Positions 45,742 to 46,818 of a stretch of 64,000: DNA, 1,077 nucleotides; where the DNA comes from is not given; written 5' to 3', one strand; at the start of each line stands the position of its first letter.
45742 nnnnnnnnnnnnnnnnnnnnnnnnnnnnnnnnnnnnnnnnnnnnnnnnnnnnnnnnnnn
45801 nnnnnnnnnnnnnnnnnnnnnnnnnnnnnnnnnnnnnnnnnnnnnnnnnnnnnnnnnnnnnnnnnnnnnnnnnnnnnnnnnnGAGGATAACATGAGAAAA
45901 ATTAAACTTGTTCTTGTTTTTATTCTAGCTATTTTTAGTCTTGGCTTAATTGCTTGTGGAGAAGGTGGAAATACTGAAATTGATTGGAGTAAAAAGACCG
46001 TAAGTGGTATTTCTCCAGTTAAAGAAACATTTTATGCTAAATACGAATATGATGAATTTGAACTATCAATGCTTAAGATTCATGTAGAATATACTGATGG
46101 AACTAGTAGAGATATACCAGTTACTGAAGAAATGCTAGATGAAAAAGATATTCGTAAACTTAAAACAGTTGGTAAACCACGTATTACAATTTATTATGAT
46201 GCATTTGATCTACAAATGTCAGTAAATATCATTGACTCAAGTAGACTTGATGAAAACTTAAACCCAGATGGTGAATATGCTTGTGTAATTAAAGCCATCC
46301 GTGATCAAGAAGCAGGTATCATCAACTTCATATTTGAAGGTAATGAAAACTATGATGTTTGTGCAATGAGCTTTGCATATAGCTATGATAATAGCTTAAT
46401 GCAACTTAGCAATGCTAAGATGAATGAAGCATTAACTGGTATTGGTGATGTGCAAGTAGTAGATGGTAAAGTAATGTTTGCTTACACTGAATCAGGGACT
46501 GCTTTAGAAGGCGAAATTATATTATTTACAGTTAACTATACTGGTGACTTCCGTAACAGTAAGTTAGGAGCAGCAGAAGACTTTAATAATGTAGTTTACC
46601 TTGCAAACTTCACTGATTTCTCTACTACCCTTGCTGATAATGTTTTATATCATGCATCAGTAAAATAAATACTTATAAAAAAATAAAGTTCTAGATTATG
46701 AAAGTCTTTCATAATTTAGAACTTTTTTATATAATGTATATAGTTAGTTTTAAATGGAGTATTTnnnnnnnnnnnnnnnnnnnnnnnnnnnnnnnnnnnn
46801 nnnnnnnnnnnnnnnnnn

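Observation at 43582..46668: Dockerin-bearing secreted metallophosphatase followed by a lipoprotein that may be its cohesin-type anchor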

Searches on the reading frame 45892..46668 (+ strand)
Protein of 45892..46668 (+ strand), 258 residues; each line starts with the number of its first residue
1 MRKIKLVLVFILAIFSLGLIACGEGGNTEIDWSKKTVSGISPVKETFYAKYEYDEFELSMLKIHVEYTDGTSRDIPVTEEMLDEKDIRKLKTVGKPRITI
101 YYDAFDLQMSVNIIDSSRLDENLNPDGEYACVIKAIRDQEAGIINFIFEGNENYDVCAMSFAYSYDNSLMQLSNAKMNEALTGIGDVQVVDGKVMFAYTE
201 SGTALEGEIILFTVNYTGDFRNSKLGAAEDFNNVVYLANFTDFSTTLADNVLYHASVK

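Call 3: search_protein_families(library=pfam, proteins=[window:45892-46668:+], max_evalue=1)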
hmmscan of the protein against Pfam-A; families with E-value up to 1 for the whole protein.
window:45892-46668:+ (258 aa): 5 families
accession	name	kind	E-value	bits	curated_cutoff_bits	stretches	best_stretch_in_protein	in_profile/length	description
PF16339.10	DUF4969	-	0.035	14.9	31.4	1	1-29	1-29/79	Domain of unknown function (DUF4969)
PF07523.18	Big_3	-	0.035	14.8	21.2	1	54-104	12-59/68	Bacterial Ig-like domain (group 3)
PF10387.14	DUF2442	-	0.041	14.5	23.9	1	61-113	10-65/72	Protein of unknown function (DUF2442)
PF22368.2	ChxR_N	-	0.11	13.4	27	1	44-116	12-84/108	Response regulator protein ChxR, N-terminal domain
PF00963.24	Cohesin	-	0.11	13.2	24.1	1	155-201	29-80/139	Cohesin domain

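Call 4: search_protein_families(library=ncbifam, proteins=[window:45892-46668:+], max_evalue=1)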
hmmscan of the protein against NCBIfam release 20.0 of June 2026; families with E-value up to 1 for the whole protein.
window:45892-46668:+ (258 aa): 1 family
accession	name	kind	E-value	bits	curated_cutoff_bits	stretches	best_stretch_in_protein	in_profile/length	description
NF011820.0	PRK15292.1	equivalog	0.031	13.6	277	1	165-233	256-323/366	type 1 fimbrial protein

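Call 5: search_solved_structures(query=window:45892-46668:+, max_evalue=10, show_alignments=3)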
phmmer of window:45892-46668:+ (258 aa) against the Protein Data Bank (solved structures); distinct sequences matched with E-value up to 10: 1.
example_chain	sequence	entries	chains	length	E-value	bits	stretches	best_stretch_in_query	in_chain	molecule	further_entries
2l7y_A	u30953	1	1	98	0.77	12.5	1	33-123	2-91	Putative endo-beta-N-acetylglucosaminidase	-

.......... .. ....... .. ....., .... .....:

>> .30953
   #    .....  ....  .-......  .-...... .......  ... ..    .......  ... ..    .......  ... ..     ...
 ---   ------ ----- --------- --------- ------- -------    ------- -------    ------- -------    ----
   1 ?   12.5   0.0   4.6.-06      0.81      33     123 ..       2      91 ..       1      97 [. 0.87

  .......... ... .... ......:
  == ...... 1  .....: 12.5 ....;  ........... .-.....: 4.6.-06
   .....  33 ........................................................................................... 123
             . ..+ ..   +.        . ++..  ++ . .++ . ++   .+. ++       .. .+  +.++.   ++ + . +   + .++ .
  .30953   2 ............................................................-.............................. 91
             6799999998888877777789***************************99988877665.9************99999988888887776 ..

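Call 7: find_homologous_proteins(query=window:45892-46668:+, max_evalue=0.001)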
Query window:45892-46668:+ (258 aa): 36 proteins with E <= 0.001 among 433 candidates.
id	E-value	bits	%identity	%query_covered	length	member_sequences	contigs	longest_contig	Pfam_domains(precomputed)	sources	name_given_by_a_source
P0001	2.5e-154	530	92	100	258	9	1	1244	-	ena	-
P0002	2.5e-136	471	82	100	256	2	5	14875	-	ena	-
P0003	2.4e-128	445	76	100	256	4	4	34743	-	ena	-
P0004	2.6e-125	435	74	100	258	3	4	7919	-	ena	-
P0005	1.2e-121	423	73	100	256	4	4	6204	-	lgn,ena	-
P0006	2.8e-118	412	75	91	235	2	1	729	-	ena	-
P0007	9.3e-113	394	68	100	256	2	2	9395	-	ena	-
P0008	1.9e-112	393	67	100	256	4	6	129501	-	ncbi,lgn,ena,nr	ncbi:MAG: hypothetical protein J5691_03090 [Bacilli bacterium]|nr:hypothetical protein [Bacilli bact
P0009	1.9e-102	360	63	100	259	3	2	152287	-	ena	-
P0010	4.3e-98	346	61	100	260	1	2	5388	-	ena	-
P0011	6.7e-96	339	59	100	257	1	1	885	-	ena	-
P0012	1.1e-95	338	62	91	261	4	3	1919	-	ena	-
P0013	1.7e-88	314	56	100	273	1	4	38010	-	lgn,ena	-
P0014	3.2e-87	310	57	100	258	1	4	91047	-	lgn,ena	-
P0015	1.2e-83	299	89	59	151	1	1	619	-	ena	-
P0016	1.2e-81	292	53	100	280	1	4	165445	-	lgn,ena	-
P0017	8.9e-81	289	51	100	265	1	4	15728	-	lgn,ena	-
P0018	1.3e-70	256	50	100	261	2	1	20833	PF00963.25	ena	-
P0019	3.4e-68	248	47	100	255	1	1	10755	-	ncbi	-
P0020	2.4e-64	235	48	100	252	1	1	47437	-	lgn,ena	-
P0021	1.6e-63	233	46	100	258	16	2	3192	-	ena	-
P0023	7.5e-57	211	47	100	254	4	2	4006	-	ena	-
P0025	2.1e-56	209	46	100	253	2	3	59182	-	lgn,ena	-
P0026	7.1e-56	208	46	100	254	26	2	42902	-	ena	-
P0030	1.0e-50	191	43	100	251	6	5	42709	-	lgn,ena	-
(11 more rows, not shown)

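Call 9: search_solved_structures(query=A1, max_evalue=10, show_alignments=3)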
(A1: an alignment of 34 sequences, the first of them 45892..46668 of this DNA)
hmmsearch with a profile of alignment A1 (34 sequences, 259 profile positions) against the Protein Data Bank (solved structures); distinct sequences matched with E-value up to 10: 1.
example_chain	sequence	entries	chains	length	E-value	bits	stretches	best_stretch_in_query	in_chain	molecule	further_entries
2l7y_A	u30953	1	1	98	0.11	15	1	37-131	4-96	Putative endo-beta-N-acetylglucosaminidase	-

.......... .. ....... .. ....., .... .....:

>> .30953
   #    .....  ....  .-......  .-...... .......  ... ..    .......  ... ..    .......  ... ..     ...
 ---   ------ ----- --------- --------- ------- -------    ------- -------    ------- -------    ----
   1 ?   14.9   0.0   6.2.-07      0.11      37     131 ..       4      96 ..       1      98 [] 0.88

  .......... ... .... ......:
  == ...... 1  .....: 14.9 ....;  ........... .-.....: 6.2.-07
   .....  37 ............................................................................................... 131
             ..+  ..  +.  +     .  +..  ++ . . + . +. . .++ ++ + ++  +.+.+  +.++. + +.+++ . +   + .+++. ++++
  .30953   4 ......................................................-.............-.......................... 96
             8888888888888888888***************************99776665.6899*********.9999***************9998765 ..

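Call 10: search_protein_families(library=pfam, alignment_id=A1, max_evalue=0.1)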
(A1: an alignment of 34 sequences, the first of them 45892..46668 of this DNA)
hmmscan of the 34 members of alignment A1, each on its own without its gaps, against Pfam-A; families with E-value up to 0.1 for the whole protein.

A. member 1, window:45892-46668:+ (258 aa): 3 families
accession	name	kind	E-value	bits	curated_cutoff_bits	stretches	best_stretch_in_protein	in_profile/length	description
PF16339.10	DUF4969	-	0.035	14.9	31.4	1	1-29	1-29/79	Domain of unknown function (DUF4969)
PF07523.18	Big_3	-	0.035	14.8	21.2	0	54-104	12-59/68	Bacterial Ig-like domain (group 3)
PF10387.14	DUF2442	-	0.041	14.5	23.9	0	61-113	10-65/72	Protein of unknown function (DUF2442)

B. families by the number of members that match (of 34 scanned): 18 families
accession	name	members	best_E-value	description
PF00963.24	Cohesin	16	1.6e-05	Cohesin domain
PF07523.18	Big_3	12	0.00042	Bacterial Ig-like domain (group 3)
PF02402.22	Lysis_col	5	0.0012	Lysis protein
PF16339.10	DUF4969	4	0.00055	Domain of unknown function (DUF4969)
PF11337.13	DUF3139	2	0.01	Protein of unknown function (DUF3139)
PF01105.29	EMP24_GP25L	1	0.015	emp24/gp25L/p24 family/GOLD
PF15283.12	DUF4595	1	0.02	Domain of unknown function (DUF4595) with porin-like fold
PF22084.1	UfSP_MPN_N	1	0.03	Ufm1 specific protease UfSP N-terminal MPN domain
PF09716.15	ETRAMP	1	0.032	Malarial early transcribed membrane protein (ETRAMP)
PF17158.10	MASE4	1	0.034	Membrane-associated sensor, integral membrane domain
PF01228.26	Gly_radical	1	0.038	Glycine radical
PF23785.1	DUF7171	1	0.039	Protein of unknown function (DUF7171)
PF10387.14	DUF2442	1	0.041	Protein of unknown function (DUF2442)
PF09792.14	But2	1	0.047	Ubiquitin 3 binding protein But2 C-terminal domain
PF05339.17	DUF739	1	0.054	Protein of unknown function (DUF739)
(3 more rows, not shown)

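Call 12: find_encoding_contigs(protein=P0016, flank=8000, max_places=2)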
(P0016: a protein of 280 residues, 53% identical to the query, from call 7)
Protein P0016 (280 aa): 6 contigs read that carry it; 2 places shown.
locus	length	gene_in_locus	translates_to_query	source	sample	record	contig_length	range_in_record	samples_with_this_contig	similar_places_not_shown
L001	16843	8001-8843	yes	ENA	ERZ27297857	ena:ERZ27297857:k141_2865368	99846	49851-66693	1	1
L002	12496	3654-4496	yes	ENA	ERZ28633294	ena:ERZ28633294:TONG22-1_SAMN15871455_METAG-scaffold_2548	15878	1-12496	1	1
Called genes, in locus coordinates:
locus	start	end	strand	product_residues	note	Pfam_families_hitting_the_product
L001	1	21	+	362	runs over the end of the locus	PF00990:GGDEF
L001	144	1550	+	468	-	PF01593:Amino_oxidase, PF13450:NAD_binding_8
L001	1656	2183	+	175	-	-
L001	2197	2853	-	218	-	PF02254:TrkA_N, PF02080:TrkA_C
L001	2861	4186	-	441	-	PF02386:TrkH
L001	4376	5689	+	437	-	PF07907:YibE_F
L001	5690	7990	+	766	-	PF16656:Pur_ac_phosph_N, PF00149:Metallophos, PF09479:Flg_new (weak)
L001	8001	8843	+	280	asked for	-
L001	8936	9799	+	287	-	PF12724:Flavodoxin_5 (weak), PF00037:Fer4 (faint), PF12837:Fer4_6 (faint), PF13484:Fer4_16 (faint)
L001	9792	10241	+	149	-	-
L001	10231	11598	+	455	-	PF04055:Radical_SAM, PF13353:Fer4_12 (weak), PF13186:SPASM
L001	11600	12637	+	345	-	-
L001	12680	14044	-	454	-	PF13173:AAA_14, PF13635:DUF4143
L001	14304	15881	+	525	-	PF01676:Metalloenzyme, PF06415:iPGM_N, PF01663:Phosphodiest (weak)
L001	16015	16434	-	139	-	PF13470:PIN_3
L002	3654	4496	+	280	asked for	-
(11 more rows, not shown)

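Call 13: find_encoding_contigs(protein=P0030, flank=8000, max_places=2)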
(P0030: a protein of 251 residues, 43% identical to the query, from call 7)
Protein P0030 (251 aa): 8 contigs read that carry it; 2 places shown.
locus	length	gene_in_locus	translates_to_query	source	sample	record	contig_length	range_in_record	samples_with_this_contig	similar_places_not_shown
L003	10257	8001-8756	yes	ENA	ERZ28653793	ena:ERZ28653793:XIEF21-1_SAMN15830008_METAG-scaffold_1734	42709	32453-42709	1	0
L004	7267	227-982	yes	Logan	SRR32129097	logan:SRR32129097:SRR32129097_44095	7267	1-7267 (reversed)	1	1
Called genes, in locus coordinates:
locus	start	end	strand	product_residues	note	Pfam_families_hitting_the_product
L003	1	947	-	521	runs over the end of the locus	-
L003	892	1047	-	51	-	-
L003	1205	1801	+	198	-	PF01205:Impact_N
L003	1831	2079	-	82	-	PF12116:SpoIIID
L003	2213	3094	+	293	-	-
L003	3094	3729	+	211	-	-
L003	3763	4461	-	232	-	PF01551:Peptidase_M23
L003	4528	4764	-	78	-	PF06612:DUF1146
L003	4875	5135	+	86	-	-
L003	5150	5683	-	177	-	PF00293:NUDIX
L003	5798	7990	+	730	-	PF00041:fn3 (faint), PF16656:Pur_ac_phosph_N, PF00149:Metallophos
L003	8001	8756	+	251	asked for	-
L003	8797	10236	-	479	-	PF13450:NAD_binding_8 (weak)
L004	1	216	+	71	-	?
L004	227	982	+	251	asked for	-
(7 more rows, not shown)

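Call 14: find_encoding_contigs(protein=P0025, flank=8000, max_places=2)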
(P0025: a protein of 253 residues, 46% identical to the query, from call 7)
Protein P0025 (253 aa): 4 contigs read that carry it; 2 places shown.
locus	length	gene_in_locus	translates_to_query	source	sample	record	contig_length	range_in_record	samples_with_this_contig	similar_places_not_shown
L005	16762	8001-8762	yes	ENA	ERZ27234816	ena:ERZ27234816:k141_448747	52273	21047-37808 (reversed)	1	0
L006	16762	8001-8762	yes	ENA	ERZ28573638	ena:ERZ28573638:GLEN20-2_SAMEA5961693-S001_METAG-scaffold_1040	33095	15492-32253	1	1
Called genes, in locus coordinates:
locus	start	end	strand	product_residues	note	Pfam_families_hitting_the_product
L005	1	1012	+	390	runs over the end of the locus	PF00390:malic, PF03949:Malic_M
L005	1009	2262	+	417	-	PF13472:Lipase_GDSL_2 (faint)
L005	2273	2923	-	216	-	PF00849:PseudoU_synth_2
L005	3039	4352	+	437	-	-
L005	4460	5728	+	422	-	PF07907:YibE_F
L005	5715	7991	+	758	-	PF16656:Pur_ac_phosph_N, PF00149:Metallophos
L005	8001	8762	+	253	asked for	-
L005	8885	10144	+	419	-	-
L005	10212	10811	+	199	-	PF13189:Cytidylate_kin2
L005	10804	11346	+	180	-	PF12822:ECF_trnsprt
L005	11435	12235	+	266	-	-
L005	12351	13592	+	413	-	PF09903:DUF2130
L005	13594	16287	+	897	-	PF13361:UvrD_C, PF12705:PDDEXK_1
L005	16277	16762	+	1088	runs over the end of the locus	PF00580:UvrD-helicase, PF13245:AAA_19, PF12705:PDDEXK_1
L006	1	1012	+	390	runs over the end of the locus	PF00390:malic, PF03949:Malic_M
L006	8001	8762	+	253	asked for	-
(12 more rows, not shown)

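Call 15: predict_structure(alignment_id=A1)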
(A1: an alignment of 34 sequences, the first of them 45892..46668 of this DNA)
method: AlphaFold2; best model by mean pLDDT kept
length: 258 residues; sequences in the alignment: 34
mean_pLDDT: 87.7   pTM: 0.60
mean pLDDT of the five models: 87.7, 87.3, 85.8, 85.6, 85.2
residues with pLDDT >= 90: 174; 70-90: 48; 50-70: 23; < 50: 13
segments of 3 or more residues with pLDDT < 50: 18-27
pLDDT, mean of each block of 10 residues (from residue 1): 55 51 50 91 91 87 96 97 96 93 96 74 85 91 95 95 97 96 96 96 89 96 94 96 94 85
secondary structure, 60 per line:
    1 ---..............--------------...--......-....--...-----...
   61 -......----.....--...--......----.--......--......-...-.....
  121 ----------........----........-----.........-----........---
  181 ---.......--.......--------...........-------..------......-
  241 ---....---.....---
elements in order: H4-17 E37-42 H44-47 E50-52 E62-67 E72-76 H84-89 E97-102 E105-110 E112-114 H116-120 E131-138 E143-150 E156-164 E170-177 E184-190 E193-199 E208-218 E234-239 E244-247 E251-255

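Call 19: fold_search(model_id=the predicted structure, library=pdb)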
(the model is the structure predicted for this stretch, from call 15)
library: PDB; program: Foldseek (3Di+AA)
matches with E <= 10: 1180; with E <= 0.001: 53
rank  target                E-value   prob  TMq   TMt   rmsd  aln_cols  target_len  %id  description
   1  4ums                  6.4e-06  1.00  0.37  0.57   4.7       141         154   11  The crystal structure of the seventh ScaB type I cohesin from Pseudobacteroides cellulosolvens (released 2015-05-06)
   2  1aoh_A                8.7e-06  1.00  0.35  0.58   4.8       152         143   16  SINGLE COHESIN DOMAIN FROM THE SCAFFOLDING PROTEIN CIPA OF THE CLOSTRIDIUM THERMOCELLUM CELLULOSOME (released 1998-07-08)
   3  4fl4_C                1.7e-05  1.00  0.35  0.30   4.7       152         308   12  Scaffoldin conformation and dynamics revealed by a ternary complex from the Clostridium thermocellum cellulosome (released 2012-06-27)
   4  6kgf_C                2.3e-05  1.00  0.34  0.56   5.1       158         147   13  Crystal structure of CaDoc0917(R16D)-CaCohA2 complex at pH 8.2 (released 2020-07-08)
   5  4dh2_C                2.4e-05  1.00  0.34  0.53   4.8       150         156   10  Crystal structure of Coh-OlpC(Cthe_0452)-Doc435(Cthe_0435) complex: A novel type I Cohesin-Dockerin complex from Clost (released 2012-11-28)
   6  2ccl_A                3.0e-05  1.00  0.33  0.54   6.6       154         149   11  THE S45A, T46A MUTANT OF THE TYPE I COHESIN-DOCKERIN COMPLEX FROM THE CELLULOSOME OF CLOSTRIDIUM THERMOCELLUM (released 2007-02-13)
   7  1g1k_A                3.1e-05  1.00  0.37  0.63   4.1       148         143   10  COHESIN MODULE FROM THE CELLULOSOME OF CLOSTRIDIUM CELLULOLYTICUM (released 2000-11-22)
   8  4fl4_L                3.3e-05  1.00  0.35  0.31   4.7       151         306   13  Scaffoldin conformation and dynamics revealed by a ternary complex from the Clostridium thermocellum cellulosome (released 2012-06-27)
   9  6kgc_A                3.5e-05  1.00  0.33  0.55   4.8       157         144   10  Crystal structure of CaDoc0917(R49D)-CaCohA2 complex at pH 5.4 (released 2020-07-08)
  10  6kgd_A                3.8e-05  1.00  0.34  0.56   5.0       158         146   12  Crystal structure of CaDoc0917(R49D)-CaCohA2 complex at pH 8.0 (released 2020-07-08)
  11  2vn6_A                4.7e-05  1.00  0.36  0.58   4.5       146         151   11  The Clostridium cellulolyticum dockerin displays a dual binding mode for its cohesin partner (released 2008-05-13)
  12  1ohz_A                5.0e-05  1.00  0.31  0.54   7.7       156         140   10  Cohesin-Dockerin complex from the cellulosome of Clostridium thermocellum (released 2003-11-20)
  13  2xdh                  5.5e-05  1.00  0.33  0.57   3.8       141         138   15  Non-cellulosomal cohesin from the hyperthermophilic archaeon Archaeoglobus fulgidus (released 2010-05-26)
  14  4fl4_I                5.8e-05  1.00  0.35  0.30   4.8       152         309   12  Scaffoldin conformation and dynamics revealed by a ternary complex from the Clostridium thermocellum cellulosome (released 2012-06-27)
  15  1aoh_B                6.4e-05  1.00  0.35  0.56   5.1       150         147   17  SINGLE COHESIN DOMAIN FROM THE SCAFFOLDING PROTEIN CIPA OF THE CLOSTRIDIUM THERMOCELLUM CELLULOSOME (released 1998-07-08)
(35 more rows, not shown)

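Call 21: find_related_loci(query=A1, collection=genome_contigs, flank=4000)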
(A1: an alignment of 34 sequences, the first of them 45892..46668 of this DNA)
Query A1 (258 aa) in genome_contigs; peptide patterns used: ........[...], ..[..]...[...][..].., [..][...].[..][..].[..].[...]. (x = any residue, [..] = any of these).
61 stretches matched a pattern; 6 encode a relative of the query (tblastn E <= 1e-3); 5 distinct loci.
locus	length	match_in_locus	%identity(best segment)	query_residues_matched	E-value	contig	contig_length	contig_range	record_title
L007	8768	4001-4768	67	1-258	3e-123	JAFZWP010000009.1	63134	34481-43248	MAG: Bacilli bacterium isolate RGIG8164 Water_buffalos_Rumen-3__c371587, whole genome shotgun sequence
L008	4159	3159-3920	45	1-258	1e-64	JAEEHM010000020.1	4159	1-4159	MAG: Bacillota bacterium isolate Tb.RUG.122 k141_1267625_flag=1_multi=25.0134_len=4159, whole genome shotgun sequence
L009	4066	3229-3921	46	30-258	2e-57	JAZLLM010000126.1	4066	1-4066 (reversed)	MAG: Bacilli bacterium isolate T1900044957_TA20190013.MAGScoT_cleanbin_000037 SGB_3856_k141_1333780, whole genome shotgu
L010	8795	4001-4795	42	1-258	5e-56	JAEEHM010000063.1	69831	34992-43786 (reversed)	MAG: Bacillota bacterium isolate Tb.RUG.122 k141_5479778_flag=0_multi=16.0050_len=69831, whole genome shotgun sequence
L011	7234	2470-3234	47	1-258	1e-71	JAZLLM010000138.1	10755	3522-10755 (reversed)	MAG: Bacilli bacterium isolate T1900044957_TA20190013.MAGScoT_cleanbin_000037 SGB_3856_k141_1565654, whole genome shotgu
